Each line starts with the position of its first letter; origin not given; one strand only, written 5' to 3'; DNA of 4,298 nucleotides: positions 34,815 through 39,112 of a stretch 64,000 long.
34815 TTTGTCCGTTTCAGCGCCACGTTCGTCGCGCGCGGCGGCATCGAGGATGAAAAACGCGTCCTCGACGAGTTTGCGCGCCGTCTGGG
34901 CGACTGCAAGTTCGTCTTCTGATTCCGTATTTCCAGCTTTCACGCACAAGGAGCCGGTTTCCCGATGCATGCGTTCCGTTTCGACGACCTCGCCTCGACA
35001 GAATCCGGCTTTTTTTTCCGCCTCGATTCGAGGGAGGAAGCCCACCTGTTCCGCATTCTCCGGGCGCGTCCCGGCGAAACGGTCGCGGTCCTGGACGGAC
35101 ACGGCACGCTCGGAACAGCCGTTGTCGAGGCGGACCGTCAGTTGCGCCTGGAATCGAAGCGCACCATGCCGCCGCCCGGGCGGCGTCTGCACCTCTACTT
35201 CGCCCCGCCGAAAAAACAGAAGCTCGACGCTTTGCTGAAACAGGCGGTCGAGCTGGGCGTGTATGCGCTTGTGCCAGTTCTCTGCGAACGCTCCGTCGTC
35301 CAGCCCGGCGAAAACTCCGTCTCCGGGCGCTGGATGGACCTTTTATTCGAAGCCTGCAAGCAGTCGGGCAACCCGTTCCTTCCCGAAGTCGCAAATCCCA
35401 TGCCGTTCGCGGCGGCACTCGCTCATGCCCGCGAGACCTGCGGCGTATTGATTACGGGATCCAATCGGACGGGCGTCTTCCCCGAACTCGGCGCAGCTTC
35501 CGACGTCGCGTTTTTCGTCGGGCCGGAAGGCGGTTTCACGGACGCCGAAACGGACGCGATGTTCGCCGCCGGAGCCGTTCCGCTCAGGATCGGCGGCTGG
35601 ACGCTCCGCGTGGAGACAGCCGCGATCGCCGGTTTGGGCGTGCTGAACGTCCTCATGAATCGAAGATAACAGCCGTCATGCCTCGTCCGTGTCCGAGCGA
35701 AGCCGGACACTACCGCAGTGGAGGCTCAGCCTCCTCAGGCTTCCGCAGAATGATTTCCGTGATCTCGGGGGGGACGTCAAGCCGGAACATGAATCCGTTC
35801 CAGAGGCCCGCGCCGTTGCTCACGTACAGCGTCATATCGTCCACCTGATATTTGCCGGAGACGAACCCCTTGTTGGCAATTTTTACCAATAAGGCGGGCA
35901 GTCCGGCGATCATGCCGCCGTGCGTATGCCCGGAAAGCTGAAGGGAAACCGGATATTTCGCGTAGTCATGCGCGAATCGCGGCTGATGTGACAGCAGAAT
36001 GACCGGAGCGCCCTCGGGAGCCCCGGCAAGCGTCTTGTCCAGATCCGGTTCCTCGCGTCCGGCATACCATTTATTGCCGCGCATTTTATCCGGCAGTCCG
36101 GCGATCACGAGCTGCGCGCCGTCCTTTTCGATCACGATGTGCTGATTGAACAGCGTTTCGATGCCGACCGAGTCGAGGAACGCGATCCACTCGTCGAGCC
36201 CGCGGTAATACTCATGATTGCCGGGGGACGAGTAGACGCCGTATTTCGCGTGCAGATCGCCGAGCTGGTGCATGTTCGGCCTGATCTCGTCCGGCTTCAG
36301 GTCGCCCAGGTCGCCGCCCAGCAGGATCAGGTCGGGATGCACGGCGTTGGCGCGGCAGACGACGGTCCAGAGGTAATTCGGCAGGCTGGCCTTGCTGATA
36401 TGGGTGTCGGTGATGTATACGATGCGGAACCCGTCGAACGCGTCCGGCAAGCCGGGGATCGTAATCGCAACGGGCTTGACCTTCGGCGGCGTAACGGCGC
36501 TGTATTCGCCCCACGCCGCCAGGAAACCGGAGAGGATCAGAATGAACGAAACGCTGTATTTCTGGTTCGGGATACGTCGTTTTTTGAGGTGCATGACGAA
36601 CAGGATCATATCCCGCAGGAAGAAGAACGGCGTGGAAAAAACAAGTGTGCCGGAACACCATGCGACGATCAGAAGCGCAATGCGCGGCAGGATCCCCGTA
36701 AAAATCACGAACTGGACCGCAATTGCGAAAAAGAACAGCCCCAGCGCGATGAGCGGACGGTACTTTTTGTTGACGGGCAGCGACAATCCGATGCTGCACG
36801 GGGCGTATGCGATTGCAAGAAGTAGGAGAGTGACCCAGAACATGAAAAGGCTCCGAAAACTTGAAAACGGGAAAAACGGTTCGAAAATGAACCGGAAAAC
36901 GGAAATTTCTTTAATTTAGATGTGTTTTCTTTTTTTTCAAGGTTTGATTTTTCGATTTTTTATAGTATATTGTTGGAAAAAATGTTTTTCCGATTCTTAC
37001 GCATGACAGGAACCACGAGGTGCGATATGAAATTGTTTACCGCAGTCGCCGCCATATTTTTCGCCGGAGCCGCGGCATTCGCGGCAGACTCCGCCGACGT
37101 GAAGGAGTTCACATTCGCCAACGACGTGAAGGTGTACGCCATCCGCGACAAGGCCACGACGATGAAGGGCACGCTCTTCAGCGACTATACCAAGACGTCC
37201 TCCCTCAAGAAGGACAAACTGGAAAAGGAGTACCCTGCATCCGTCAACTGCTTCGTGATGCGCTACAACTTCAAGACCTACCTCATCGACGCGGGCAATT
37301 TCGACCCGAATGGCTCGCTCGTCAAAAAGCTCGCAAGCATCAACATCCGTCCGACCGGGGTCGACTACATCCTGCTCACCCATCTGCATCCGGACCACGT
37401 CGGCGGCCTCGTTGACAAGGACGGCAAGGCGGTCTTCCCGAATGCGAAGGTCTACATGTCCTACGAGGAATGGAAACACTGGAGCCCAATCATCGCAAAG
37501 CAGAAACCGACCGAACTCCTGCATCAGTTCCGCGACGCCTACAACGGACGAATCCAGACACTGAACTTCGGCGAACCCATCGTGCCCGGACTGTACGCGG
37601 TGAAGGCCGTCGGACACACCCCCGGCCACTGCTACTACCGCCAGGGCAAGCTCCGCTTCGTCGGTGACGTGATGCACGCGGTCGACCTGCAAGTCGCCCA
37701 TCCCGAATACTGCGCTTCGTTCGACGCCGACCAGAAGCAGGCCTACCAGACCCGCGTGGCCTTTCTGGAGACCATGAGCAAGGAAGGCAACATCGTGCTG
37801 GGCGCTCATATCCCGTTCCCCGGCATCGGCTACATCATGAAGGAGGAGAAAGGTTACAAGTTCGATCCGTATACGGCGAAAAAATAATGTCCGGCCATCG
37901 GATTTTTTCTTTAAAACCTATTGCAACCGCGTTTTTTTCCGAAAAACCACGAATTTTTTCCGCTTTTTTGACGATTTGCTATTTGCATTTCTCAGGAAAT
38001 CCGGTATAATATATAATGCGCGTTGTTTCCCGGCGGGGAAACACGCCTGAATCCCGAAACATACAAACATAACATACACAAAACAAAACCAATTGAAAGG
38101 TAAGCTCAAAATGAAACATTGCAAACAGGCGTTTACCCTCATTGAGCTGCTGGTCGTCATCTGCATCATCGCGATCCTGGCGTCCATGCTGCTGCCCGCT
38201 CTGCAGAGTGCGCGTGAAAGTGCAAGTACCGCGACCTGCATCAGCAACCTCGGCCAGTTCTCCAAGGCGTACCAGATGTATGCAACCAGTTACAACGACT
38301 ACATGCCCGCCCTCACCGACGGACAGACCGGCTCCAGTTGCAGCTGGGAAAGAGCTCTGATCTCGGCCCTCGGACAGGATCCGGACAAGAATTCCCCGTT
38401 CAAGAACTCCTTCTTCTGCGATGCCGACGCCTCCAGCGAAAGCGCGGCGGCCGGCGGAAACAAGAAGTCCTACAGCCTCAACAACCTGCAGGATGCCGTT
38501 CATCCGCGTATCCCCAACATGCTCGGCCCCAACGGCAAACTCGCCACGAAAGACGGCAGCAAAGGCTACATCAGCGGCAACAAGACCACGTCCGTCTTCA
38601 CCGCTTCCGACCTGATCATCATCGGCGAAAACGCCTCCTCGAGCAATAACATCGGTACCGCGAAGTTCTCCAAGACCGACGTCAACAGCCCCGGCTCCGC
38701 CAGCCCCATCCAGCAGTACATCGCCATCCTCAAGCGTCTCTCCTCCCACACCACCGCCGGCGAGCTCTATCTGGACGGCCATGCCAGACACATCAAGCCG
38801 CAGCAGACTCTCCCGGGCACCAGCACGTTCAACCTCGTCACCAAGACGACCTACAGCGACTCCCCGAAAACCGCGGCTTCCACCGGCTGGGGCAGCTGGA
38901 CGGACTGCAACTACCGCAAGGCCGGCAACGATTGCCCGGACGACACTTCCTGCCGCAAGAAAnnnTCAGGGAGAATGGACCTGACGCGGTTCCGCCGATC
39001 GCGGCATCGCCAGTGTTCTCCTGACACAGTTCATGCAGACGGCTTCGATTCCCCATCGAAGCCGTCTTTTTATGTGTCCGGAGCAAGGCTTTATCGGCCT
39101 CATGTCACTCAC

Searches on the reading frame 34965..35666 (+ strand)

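Call 69: search_protein_families(library=pfam, proteins=[window:34965-35666:+], max_evalue=0.0001)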
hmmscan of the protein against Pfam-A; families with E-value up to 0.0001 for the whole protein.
window:34965-35666:+ (234 aa): 2 families
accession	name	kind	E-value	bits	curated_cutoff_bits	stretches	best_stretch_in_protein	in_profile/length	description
PF04452.19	Methyltrans_RNA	-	3.7e-36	124.6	23.9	1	74-227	6-164/165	RNA methyltransferase domain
PF20260.4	PUA_4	-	3.8e-06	27.4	23.9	1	27-56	8-37/48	RNA methyltransferase PUA domain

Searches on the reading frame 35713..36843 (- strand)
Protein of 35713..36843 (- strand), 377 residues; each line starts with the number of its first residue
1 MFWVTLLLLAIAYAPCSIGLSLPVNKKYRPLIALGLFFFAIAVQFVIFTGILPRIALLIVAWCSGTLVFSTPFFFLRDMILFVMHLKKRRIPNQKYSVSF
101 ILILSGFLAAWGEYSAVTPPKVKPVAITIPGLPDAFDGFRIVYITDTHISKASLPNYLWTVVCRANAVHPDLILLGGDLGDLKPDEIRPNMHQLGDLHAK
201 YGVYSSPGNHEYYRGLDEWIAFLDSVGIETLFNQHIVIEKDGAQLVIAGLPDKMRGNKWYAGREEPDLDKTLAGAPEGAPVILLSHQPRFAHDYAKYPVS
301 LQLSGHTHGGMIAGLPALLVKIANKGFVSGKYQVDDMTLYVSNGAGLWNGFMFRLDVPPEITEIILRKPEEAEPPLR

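Call 69: search_protein_families(library=pfam, proteins=[window:35713-36843:-], max_evalue=0.0001)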
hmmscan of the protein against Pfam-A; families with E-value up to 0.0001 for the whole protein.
window:35713-36843:- (377 aa): 1 family
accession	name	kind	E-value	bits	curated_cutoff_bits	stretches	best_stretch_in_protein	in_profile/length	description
PF00149.33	Metallophos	-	9.8e-11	42.9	21.5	1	139-309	1-190/191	Calcineurin-like phosphoesterase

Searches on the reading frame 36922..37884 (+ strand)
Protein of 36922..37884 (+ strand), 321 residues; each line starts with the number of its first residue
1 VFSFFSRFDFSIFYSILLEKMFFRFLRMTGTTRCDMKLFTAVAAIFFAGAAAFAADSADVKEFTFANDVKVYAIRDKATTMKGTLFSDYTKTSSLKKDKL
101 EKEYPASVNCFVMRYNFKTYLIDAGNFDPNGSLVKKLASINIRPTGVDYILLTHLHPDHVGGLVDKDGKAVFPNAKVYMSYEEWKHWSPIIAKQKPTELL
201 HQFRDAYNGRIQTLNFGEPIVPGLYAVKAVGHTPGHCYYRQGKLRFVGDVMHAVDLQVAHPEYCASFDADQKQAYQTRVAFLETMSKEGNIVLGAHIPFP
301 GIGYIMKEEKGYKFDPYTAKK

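Call 9: search_protein_families(library=pfam, proteins=[window:36922-37884:+], max_evalue=0.001)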
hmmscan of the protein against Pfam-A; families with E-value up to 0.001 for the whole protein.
window:36922-37884:+ (321 aa): 4 families
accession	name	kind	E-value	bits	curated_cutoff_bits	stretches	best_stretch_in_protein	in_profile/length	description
PF00753.33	Lactamase_B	-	5.9e-20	72.5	22.7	1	106-296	4-196/196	Metallo-beta-lactamase superfamily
PF19583.5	ODP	-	2.1e-05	24.9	27.2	1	108-267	3-153/194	ODP family beta lactamase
PF12706.13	Lactamase_B_2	-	6.4e-05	23.1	27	1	121-195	4-81/200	Beta-lactamase superfamily domain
PF23023.1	Anti-Pycsar_Apyc1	-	0.00065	19.7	50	0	114-164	26-71/250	Anti-Pycsar protein Apyc1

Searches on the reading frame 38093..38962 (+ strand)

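Call 9: search_protein_families(library=pfam, proteins=[window:38093-38962:+], max_evalue=0.001)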
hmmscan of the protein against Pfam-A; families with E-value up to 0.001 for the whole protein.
window:38093-38962:+ (290 aa): 1 family
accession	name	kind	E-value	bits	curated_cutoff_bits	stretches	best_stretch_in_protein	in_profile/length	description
PF07963.17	N_methyl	-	2e-06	27.6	21.2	1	10-34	3-27/27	Prokaryotic N-terminal methylation motif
